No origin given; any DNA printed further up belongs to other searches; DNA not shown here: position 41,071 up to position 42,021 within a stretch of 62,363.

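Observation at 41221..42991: Orphan two-gene cassette: unknown acidic protein coupled to a DUF5678-like/retropepsin-like aspartic protease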

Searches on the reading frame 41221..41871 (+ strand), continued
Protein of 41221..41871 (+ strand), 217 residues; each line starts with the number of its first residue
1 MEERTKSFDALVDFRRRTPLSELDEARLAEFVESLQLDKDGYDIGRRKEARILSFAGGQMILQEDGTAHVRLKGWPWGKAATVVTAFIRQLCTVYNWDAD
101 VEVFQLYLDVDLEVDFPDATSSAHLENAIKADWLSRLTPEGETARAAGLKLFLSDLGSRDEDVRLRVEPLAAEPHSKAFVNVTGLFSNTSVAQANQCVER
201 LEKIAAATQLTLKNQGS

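Call 51: find_encoding_contigs(protein=P0024, flank=6000, max_places=2)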
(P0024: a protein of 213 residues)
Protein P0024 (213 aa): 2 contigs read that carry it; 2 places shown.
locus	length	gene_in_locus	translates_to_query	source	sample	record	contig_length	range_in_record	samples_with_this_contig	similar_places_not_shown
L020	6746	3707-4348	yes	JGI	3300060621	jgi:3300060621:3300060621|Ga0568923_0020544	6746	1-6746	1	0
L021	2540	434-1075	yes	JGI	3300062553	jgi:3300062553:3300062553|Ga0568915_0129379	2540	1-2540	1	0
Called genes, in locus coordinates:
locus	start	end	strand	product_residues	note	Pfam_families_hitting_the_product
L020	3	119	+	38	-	?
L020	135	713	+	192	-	-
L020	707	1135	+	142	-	-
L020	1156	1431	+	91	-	-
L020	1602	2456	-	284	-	PF01261:AP_endonuc_2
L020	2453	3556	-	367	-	-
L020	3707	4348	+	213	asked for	-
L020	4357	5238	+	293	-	-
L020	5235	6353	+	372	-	PF13289:SIR2_2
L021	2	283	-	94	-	?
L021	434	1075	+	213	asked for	-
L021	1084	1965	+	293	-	-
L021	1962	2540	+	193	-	?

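Call 67: search_protein_families(library=padloc, proteins=[L014:4022-5998:+, L014:6636-7601:+, L014:7604-8056:+, L020:4357-5235:+, L020:5235-6350:+, L017:2694-3878:+, L017:4657-5574:+, L017:6074-7432:+, L017:7462-8400:+, L001:2420-3406:+], max_evalue=0.1)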
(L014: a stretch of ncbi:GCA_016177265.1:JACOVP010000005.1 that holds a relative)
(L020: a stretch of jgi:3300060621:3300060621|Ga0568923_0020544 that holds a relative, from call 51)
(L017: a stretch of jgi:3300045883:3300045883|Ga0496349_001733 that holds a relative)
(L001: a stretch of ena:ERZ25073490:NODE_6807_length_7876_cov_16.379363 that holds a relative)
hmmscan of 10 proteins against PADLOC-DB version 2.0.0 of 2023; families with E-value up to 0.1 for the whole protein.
L014:4022-5998:+ (659 aa): 16 families
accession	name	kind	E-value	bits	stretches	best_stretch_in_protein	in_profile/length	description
PDLC04140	mad8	-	6.8e-14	50.1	1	93-400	29-290/314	mads_8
PDLC02185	HerA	-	1.2e-10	38.8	1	264-395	409-547/585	-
PDLC04105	HerA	-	1.9e-10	37.9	1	264-375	382-500/576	-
PDLC04100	HerA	-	2.1e-10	37.9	1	264-390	403-536/580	-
PDLC02684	DndH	-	1.4e-09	34.1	1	81-342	1357-1636/1715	DndH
PDLC02685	DndH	-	1.1e-07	28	1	81-342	1324-1599/1678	DndH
PDLC01055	HerA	-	7.7e-06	23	1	258-396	377-511/532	Type III coevolved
PDLC04106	HerA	-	8.1e-06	22.6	1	285-371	495-589/667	-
PDLC04102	HerA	-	2.8e-05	20.6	1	264-375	468-584/654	-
PDLC04097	HerA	-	0.0019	14.9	0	255-409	426-591/618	-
PDLC02188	HerA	-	0.0027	14.6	1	301-371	428-503/578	-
PDLC00943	Cas4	-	0.0045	15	1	553-606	51-104/180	CRISPR-associated protein Cas4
PDLC04104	HerA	-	0.0045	13.8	1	289-370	208-296/379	-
PDLC04103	HerA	-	0.0075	12.6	1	299-396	439-543/579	-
PDLC04098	HerA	-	0.019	11.5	1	295-354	520-592/686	-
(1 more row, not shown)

L014:6636-7601:+ (322 aa): 0 families

L014:7604-8056:+ (151 aa): 0 families

L020:4357-5235:+ (293 aa): 0 families

L020:5235-6350:+ (372 aa): 18 families
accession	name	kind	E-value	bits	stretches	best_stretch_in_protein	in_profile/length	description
PDLC04082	SIR2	-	6.6e-09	33.1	2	187-244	101-158/345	-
PDLC04087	SIR2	-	7.9e-09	32.8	1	113-233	18-151/343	-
PDLC02420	Aga_SIR2-PNTD1-PNTD2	-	2.1e-08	30.8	1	109-320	16-239/1010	Class I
PDLC00407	ThsA1|ThsA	-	5.4e-07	26.6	1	214-265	103-157/478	STALD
PDLC02419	Aga_SIR2-PNTD1-PNTD2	-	9.5e-06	22.6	1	195-306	102-214/558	Class I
PDLC05061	PDC-S65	-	2.2e-05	22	1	201-265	126-195/592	-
PDLC04166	Dsr1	-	3.2e-05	19.9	1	100-265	9-170/1227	-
PDLC02401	Aga_SIR2-PNTD1-PNTD2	-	3.5e-05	20.8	1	196-306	76-187/524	Class I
PDLC04968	PDC-S25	-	0.00014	19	1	208-232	132-158/517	-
PDLC05060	PDC-S65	-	0.00015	18.8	1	193-266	27-104/503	-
PDLC00409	ThsA1|ThsA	-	0.00019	18.9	1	214-263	104-156/242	STALD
PDLC04083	SIR2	-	0.00093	16.2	1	160-229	88-148/371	-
PDLC04093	SIR2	-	0.0013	15.8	0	209-234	146-171/395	-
PDLC02402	Aga_SIR2-PNTD1-PNTD2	-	0.0022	14.1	1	204-308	116-221/876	Class I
PDLC04074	SIR2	-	0.01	13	0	103-138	19-53/357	-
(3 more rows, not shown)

L017:2694-3878:+ (395 aa): 11 families
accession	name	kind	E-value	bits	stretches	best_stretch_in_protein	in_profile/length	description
PDLC04903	PDC-S09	-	2.5e-06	25.8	1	32-109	5-81/108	-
PDLC00803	Cyclase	-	0.0002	19.1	1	24-82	15-73/253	oligonucleotide-cyclase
PDLC00823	Cyclase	-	0.00042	18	1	29-82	21-72/285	oligonucleotide-cyclase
PDLC04368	PDC-M05A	-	0.00047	18.1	1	41-129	96-177/201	-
PDLC00809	Cyclase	-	0.003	15.2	1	33-106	16-94/295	oligonucleotide-cyclase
PDLC04372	PDC-M05A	-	0.0043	15.3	1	39-132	63-149/167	-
PDLC00810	Cyclase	-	0.0054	14.2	1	41-84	32-77/335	oligonucleotide-cyclase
PDLC04906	PDC-S09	-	0.0057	15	1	50-98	20-68/98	-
PDLC00790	Cyclase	-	0.015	12.7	1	20-108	41-126/310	oligonucleotide-cyclase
PDLC00818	Cyclase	-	0.017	12.6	1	35-82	25-70/322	oligonucleotide-cyclase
PDLC04902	PDC-S09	-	0.022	13.1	1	52-81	20-48/97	-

L017:4657-5574:+ (306 aa): 0 families

L017:6074-7432:+ (453 aa): 0 families

L017:7462-8400:+ (313 aa): 1 family
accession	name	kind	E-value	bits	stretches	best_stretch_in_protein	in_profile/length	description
PDLC00112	GajB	-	0.013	12.1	1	115-216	341-442/581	UrvD helicase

L001:2420-3406:+ (329 aa): 0 families
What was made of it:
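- SIR2 in L020 (calls 51, 67).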

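Call 68: search_solved_structures(query=A5, max_evalue=10)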
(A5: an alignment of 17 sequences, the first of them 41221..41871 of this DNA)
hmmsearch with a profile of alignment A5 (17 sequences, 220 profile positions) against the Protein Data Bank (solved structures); distinct sequences matched with E-value up to 10: 1.
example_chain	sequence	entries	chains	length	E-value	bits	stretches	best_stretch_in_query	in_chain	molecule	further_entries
1esr_A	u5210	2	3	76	0.9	12.3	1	38-67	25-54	MONOCYTE CHEMOTACTIC PROTEIN 2 | C-C motif chemokine 8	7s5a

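Call 74: find_encoding_contigs(protein=P0013, flank=4000, max_places=2)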
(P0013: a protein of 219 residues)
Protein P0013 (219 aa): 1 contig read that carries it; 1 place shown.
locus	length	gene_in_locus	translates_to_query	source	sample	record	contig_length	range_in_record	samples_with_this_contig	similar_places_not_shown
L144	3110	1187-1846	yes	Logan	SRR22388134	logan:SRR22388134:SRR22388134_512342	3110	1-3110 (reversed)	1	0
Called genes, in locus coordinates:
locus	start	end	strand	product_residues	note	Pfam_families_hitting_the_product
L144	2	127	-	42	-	?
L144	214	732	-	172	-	-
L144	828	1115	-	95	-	-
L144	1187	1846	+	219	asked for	-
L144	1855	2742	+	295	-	-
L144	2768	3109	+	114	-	?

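Call 78: search_protein_families(library=pfam, proteins=[L017:2694-3878:+, L020:2453-3553:-, L144:1855-2739:+, L144:2768-3109:+, L144:828-1112:-, L144:214-729:-, L001:88-1308:-, L017:6074-7432:+, L017:7462-8400:+, L017:1555-2658:-], max_evalue=0.1)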
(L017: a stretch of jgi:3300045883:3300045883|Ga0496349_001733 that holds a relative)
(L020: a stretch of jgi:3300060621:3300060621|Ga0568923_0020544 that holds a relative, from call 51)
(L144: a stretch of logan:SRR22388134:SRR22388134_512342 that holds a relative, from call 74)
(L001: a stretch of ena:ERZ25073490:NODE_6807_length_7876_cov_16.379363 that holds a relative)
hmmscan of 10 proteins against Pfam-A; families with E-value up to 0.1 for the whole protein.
L017:2694-3878:+ (395 aa): 5 families
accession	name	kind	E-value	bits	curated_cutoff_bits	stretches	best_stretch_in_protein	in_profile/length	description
PF01909.29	NTP_transf_2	-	0.00011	22.9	21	1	45-88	8-48/93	Nucleotidyltransferase domain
PF18765.7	Polbeta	-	0.0073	16.9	26.9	1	50-103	10-58/93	Polymerase beta, Nucleotidyltransferase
PF09228.15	Prok-TraM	-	0.016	16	22.2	1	265-304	19-58/102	Prokaryotic Transcriptional repressor TraM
PF02787.25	CPSase_L_D3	-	0.046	14.1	26.6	0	219-275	23-76/80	Carbamoyl-phosphate synthetase large chain, oligomerisation domain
PF02969.23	TAF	-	0.061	13.9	21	1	165-197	18-50/66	TATA box binding protein associated factor (TAF)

L020:2453-3553:- (366 aa): 3 families
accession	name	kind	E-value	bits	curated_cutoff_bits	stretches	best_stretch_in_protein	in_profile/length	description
PF01909.29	NTP_transf_2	-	2.5e-05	25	21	1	22-73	11-63/93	Nucleotidyltransferase domain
PF03445.19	DUF294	-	0.00026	21.3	21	1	22-80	46-99/138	Putative nucleotidyltransferase DUF294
PF18765.7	Polbeta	-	0.00027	21.5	26.9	1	21-87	9-67/93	Polymerase beta, Nucleotidyltransferase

L144:1855-2739:+ (295 aa): 1 family
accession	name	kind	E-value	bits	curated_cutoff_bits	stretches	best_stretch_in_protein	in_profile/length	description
PF09119.15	SicP-binding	-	0.0064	16.9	25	0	257-283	25-51/84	SicP binding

L144:2768-3109:+ (114 aa): 0 families

L144:828-1112:- (94 aa): 0 families

L144:214-729:- (171 aa): 3 families
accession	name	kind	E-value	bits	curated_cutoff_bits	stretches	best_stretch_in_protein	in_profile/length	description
PF05766.18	NinG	-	0.0072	16.6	25.4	1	12-45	6-40/193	Bacteriophage Lambda NinG protein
PF19265.4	DUF5908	-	0.027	15.7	27.7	0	120-166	7-50/55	Family of unknown function (DUF5908)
PF12434.13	Malate_DH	-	0.087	13.1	21.5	0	138-155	2-19/32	Malate dehydrogenase enzyme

L001:88-1308:- (406 aa): 1 family
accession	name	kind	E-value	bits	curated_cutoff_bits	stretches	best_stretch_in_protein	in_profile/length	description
PF13580.11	SIS_2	-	1.7e-05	25.3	27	0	233-271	1-39/138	SIS domain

L017:6074-7432:+ (453 aa): 1 family
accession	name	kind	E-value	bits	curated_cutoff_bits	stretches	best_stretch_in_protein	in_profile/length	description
PF00590.25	TP_methylase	-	0.072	13.5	27.8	0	27-59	4-36/212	Tetrapyrrole (Corrin/Porphyrin) Methylases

L017:7462-8400:+ (313 aa): 8 families
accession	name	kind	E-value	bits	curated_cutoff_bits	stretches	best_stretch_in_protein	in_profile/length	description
PF15102.11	TMEM154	-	0.0068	16.7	30.3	1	270-304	59-93/153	TMEM154 protein family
PF13424.12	TPR_12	-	0.032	14.9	30.1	0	175-199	12-36/77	Tetratricopeptide repeat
PF25058.1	ARM_TT21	-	0.041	14.3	27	0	172-265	13-106/155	Tetratricopeptide repeat protein 21 ARM repeat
PF13428.12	TPR_14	-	0.057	14.6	23.5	0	175-201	10-36/44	Tetratricopeptide repeat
PF07219.19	HemY_N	-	0.057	14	31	0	165-195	58-88/107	HemY protein N-terminus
PF23461.1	ZMYND11_CC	-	0.059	14.2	27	0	182-212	23-53/54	ZMYND11 protein coiled-coil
PF14559.12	TPR_19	-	0.061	14.1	25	0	173-198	32-57/68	Tetratricopeptide repeat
PF10938.13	YfdX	-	0.086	13.3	26.6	0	170-261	5-98/149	YfdX protein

L017:1555-2658:- (367 aa): 0 families
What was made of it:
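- Pol-beta nucleotidyltransferase (calls 67, 78).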

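Call 82: search_protein_families(library=ncbifam, proteins=[L016:1934-2476:+, L016:1143-1934:+], max_evalue=0.5)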
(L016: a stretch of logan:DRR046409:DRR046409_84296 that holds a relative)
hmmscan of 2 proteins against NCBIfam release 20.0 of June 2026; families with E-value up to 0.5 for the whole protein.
L016:1934-2476:+ (181 aa): 0 families

L016:1143-1934:+ (264 aa): 1 family
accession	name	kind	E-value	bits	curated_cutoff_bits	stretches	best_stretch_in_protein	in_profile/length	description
NF033515.1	lipo_6_6_Borrel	equivalog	0.26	11.5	35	1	138-159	16-37/60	Lp6.6 family lipoprotein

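Call 85: search_protein_families(library=phrogs, proteins=[window:41221-41871:+, P0009, P0011, P0012, L001:2420-3406:+, L014:6636-7601:+, L017:4657-5574:+, L020:4357-5235:+, L144:1855-2739:+], max_evalue=0.5)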
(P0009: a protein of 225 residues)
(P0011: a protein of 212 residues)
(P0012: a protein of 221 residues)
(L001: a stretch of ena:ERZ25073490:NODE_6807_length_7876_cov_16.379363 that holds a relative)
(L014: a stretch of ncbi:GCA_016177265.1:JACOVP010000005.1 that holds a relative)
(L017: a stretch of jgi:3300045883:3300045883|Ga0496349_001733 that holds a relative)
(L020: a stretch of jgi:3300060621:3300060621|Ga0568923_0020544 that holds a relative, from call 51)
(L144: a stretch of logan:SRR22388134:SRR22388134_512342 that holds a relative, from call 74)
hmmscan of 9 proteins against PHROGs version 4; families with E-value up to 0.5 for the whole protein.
window:41221-41871:+ (217 aa): 0 families

P0009 (225 aa): 4 families
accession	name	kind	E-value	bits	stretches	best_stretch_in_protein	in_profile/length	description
phrog_17922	-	unknown function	0.14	13.1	1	168-211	37-79/115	-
phrog_18722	-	unknown function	0.14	12.9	1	81-159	112-189/195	-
phrog_30554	-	unknown function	0.16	13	0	141-175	7-41/80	-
phrog_19120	-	unknown function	0.25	12.4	1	22-90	12-76/126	-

P0011 (212 aa): 0 families

P0012 (221 aa): 0 families

L001:2420-3406:+ (329 aa): 0 families

L014:6636-7601:+ (322 aa): 0 families

L017:4657-5574:+ (306 aa): 0 families

L020:4357-5235:+ (293 aa): 0 families

L144:1855-2739:+ (295 aa): 0 families

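Call 88: fold_search(model_id=the predicted structure, library=viral)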
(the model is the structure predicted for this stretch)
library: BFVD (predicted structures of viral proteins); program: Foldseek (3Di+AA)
matches with E <= 10: 728; with E <= 0.001: 0
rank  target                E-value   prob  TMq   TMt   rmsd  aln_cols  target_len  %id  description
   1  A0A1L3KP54            1.5e-02  0.20  0.18  0.13  15.2       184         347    8  Uncharacterized protein [Hubei tetragnatha maxillosa virus 9]
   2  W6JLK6                2.4e-02  0.23  0.22  0.15  15.2       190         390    8  Uncharacterized protein [Alphaentomopoxvirus acuprea]
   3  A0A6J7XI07            2.7e-02  0.33  0.19  0.25  10.0       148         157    9  Uncharacterized protein [uncultured Caudovirales phage]
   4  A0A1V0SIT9            2.7e-02  0.30  0.23  0.07  14.7       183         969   10  Endonuclease/exonuclease/phosphatase family protein [Klosneuvirus KNV1]
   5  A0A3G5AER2            3.4e-02  0.28  0.19  0.26  11.6       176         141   10  N-acetyltransferase domain-containing protein (Fragment) [Hyperionvirus sp.]
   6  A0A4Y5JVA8            6.1e-02  0.23  0.19  0.28  10.9       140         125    7  Uncharacterized protein [Pseudomonas phage vB_PaeM_PA5oct]
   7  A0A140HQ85            6.9e-02  0.30  0.27  0.23  13.9       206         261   11  Endonuclease/exonuclease/phosphatase domain-containing protein [Lymantria dispar multicapsid nuclear polyhedrosis virus]
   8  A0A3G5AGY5            7.3e-02  0.13  0.19  0.14  12.4       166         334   14  Class II apurinic/apyrimidinic(AP)-endonuclease [Solumvirus sp.]
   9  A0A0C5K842            8.3e-02  0.11  0.17  0.19  16.3       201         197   14  (no name in the UniProt tables at hand)
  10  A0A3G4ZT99            8.8e-02  0.13  0.20  0.19  11.9       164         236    8  Endonuclease/exonuclease/phosphatase domain-containing protein [Edafosvirus sp.]
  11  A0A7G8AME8            9.9e-02  0.72  0.20  0.12   6.9        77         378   16  (no name in the UniProt tables at hand)
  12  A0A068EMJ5            1.2e-01  0.14  0.16  0.08  10.4       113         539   12  Uncharacterized protein [Bacillus phage CP-51]
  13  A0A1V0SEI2            1.6e-01  0.15  0.24  0.13  12.9       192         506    7  AAA family ATPase [Hokovirus HKV1]
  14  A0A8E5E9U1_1          1.8e-01  0.16  0.20  0.05  12.2       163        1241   13  Structural protein [Tenacibaculum phage Gundel_1]
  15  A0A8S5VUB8            1.9e-01  0.07  0.16  0.15  19.6       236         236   10  GAF domain-containing protein [Ackermannviridae sp.]
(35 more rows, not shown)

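Call 92: search_solved_structures(query=L003:3842-4519:+, max_evalue=10)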
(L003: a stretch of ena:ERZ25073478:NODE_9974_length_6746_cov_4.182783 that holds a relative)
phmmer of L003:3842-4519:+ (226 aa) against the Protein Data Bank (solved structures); distinct sequences matched with E-value up to 10: 0.
